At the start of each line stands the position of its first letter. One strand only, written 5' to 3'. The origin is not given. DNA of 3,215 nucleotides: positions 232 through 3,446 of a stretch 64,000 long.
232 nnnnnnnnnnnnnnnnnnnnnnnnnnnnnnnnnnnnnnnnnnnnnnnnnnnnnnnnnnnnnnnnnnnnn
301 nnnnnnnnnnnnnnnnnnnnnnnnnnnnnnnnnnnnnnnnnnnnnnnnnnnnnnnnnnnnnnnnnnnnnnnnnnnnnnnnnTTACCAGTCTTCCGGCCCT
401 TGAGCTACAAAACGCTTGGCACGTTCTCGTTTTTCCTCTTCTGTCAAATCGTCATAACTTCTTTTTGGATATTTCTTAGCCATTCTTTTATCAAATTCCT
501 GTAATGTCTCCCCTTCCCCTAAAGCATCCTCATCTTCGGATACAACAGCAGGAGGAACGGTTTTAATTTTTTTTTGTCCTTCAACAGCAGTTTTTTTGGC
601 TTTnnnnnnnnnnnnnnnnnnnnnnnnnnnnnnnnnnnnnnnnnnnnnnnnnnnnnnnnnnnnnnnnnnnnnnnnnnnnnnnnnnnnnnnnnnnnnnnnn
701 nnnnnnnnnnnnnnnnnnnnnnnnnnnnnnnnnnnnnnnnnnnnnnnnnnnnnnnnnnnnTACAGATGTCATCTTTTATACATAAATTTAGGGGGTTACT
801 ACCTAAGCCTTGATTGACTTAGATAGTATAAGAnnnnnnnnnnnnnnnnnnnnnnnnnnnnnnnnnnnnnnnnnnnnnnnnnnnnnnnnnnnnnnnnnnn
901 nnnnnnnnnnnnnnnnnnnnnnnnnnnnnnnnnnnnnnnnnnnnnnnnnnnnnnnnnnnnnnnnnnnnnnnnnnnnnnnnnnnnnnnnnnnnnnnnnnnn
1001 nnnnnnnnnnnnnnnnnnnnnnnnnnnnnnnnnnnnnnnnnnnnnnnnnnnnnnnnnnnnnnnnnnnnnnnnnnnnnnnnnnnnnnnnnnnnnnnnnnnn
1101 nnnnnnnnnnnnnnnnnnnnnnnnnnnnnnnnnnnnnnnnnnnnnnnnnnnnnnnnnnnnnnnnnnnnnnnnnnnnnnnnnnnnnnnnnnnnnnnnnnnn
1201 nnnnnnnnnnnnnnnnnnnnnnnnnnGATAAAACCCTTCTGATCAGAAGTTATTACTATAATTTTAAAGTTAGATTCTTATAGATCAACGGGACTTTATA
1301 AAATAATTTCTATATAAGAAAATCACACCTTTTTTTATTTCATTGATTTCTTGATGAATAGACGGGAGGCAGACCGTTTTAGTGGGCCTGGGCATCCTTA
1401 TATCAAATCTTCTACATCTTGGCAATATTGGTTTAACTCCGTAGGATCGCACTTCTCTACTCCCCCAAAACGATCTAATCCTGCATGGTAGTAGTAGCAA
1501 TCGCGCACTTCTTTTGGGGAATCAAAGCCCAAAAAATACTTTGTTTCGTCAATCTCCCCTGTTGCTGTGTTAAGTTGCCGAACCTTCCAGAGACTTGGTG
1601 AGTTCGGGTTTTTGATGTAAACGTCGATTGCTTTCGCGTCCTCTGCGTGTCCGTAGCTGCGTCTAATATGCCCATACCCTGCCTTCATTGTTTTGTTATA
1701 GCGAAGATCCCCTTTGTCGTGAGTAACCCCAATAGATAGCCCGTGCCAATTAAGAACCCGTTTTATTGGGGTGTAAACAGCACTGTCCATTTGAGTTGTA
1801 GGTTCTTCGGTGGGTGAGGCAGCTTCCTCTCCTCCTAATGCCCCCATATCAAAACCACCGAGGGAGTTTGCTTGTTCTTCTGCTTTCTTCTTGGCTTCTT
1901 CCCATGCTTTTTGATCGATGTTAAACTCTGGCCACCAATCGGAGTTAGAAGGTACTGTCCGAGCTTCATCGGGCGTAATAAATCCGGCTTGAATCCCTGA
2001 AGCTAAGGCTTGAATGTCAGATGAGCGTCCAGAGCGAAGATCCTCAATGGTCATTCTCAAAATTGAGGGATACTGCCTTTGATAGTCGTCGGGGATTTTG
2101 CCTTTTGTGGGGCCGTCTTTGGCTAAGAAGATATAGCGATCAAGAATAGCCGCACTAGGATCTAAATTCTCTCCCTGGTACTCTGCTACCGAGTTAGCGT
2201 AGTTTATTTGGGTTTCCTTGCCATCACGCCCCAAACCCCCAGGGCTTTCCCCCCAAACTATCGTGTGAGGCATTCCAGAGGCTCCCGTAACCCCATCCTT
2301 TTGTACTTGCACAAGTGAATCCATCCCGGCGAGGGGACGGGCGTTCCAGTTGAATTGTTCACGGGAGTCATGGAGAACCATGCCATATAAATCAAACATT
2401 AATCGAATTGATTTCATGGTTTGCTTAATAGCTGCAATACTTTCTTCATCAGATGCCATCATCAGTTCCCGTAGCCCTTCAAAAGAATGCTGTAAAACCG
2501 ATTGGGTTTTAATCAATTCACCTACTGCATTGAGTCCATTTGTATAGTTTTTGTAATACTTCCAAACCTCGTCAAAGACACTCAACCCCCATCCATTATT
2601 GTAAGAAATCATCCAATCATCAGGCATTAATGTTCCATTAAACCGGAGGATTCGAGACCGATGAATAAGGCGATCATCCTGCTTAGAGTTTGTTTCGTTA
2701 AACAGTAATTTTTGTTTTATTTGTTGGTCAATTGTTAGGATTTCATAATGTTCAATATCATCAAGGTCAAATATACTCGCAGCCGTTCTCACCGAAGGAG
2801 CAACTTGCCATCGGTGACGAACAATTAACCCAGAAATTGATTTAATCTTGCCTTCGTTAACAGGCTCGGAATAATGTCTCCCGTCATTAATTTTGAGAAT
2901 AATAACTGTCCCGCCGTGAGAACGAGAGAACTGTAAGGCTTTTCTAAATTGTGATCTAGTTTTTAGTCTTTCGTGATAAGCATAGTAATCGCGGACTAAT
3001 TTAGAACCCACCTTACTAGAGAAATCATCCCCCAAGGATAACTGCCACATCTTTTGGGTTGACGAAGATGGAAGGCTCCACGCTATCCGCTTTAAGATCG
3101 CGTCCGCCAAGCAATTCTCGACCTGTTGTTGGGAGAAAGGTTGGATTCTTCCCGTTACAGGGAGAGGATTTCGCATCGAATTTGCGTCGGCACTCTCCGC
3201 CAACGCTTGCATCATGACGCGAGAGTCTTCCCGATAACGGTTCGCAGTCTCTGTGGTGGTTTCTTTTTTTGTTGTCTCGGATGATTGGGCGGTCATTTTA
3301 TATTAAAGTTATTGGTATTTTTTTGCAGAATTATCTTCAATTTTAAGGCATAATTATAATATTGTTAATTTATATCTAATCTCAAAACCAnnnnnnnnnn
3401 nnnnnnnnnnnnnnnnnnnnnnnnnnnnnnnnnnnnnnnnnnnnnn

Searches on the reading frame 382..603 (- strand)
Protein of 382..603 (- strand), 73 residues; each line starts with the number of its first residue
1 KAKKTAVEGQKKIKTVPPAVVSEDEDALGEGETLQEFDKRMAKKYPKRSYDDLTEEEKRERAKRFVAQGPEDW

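Call 95: search_protein_families(library=padloc, alignment_id=A4, max_evalue=0.00001)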
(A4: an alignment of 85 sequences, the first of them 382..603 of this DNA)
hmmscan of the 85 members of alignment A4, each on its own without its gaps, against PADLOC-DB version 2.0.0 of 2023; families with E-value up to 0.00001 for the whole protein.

A. member 1, window:382-603:- (73 aa): 0 families

B. families by the number of members that match (of 85 scanned): 133 families (the first 25 are shown)
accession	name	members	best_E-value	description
PDLC03279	MTase_II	3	2.9e-24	Type II methyltransferase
PDLC04134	mad2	3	3.5e-14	mads_2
PDLC03371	MTase_II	2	1.2e-58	Type II methyltransferase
PDLC03299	MTase_II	2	6.7e-49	Type II methyltransferase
PDLC03216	MTase_II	2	2e-37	Type II methyltransferase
PDLC03387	MTase_II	2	1.3e-35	Type II methyltransferase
PDLC03353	MTase_II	2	3.9e-34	Type II methyltransferase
PDLC03738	oMTase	2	3.1e-33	orphan methyltransferase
PDLC03320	MTase_II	2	6.8e-32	Type II methyltransferase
PDLC03251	MTase_II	2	9.7e-31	Type II methyltransferase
PDLC03229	MTase_II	2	7.2e-30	Type II methyltransferase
PDLC03339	MTase_II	2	9e-30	Type II methyltransferase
PDLC03350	MTase_II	2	6e-29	Type II methyltransferase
PDLC03228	MTase_II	2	5.6e-27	Type II methyltransferase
PDLC03241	MTase_II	2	3.3e-24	Type II methyltransferase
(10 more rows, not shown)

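Call 96: search_protein_families(library=pfam, alignment_id=A4, max_evalue=0.000001)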
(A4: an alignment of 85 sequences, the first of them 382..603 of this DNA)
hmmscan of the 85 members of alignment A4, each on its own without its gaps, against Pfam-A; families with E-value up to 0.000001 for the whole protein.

A. member 1, window:382-603:- (73 aa): 0 families

B. families by the number of members that match (of 85 scanned): 19 families
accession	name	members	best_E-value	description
PF01555.25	N6_N4_Mtase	2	4.3e-49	DNA methylase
PF03796.21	DnaB_C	1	2.3e-106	DnaB-like helicase C terminal domain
PF00145.23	DNA_methylase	1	2.8e-53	C-5 cytosine-specific DNA methylase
PF19247.4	DUF5895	1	2.9e-47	Family of unknown function (DUF5895)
PF06381.16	Phage_portal_3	1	4.4e-46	Phage portal protein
PF02511.20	Thy1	1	5e-42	Thymidylate synthase complementing protein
PF02223.23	Thymidylate_kin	1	1.5e-33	Thymidylate kinase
PF18907.5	DUF5662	1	2.6e-32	Family of unknown function (DUF5662)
PF01551.29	Peptidase_M23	1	4.1e-32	Peptidase family M23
PF00772.26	DnaB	1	1.3e-29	DnaB-like helicase N terminal domain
PF18823.6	InPase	1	2.1e-26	Inorganic Pyrophosphatase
PF04383.19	KilA-N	1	4e-22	KilA-N domain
PF05838.17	Glyco_hydro_108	1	2.9e-18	Glycosyl hydrolase 108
PF05869.16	Dam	1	4.5e-17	DNA N-6-adenine-methyltransferase (Dam)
PF13455.12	MUG113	1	1.1e-16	Meiotically up-regulated gene 113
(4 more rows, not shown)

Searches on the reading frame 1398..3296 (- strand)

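Call 14: search_protein_families(library=phrogs, proteins=[window:1398-3296:-], max_evalue=0.00001)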
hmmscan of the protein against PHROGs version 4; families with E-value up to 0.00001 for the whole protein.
window:1398-3296:- (632 aa): 8 families
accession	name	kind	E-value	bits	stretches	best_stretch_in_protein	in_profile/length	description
phrog_146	-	head and packaging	4e-80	271.3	1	13-624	14-584/587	portal protein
phrog_220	-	head and packaging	3.6e-61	208.5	2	31-499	28-485/1338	minor head protein and DNA pilot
phrog_15528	-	head and packaging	2.9e-19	69.9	1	109-415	110-409/794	portal protein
phrog_12751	-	unknown function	5.8e-17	62.8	1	233-480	7-248/283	-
phrog_4660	-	head and packaging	6.2e-09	35.8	0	532-625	660-753/765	minor head protein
phrog_15615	-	head and packaging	4.6e-08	33.7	1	91-238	64-192/194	virion structural protein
phrog_30637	-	unknown function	1.2e-06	27.6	1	209-448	3-236/1119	-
phrog_30335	-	unknown function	5.5e-06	24.7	1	518-601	776-867/2900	-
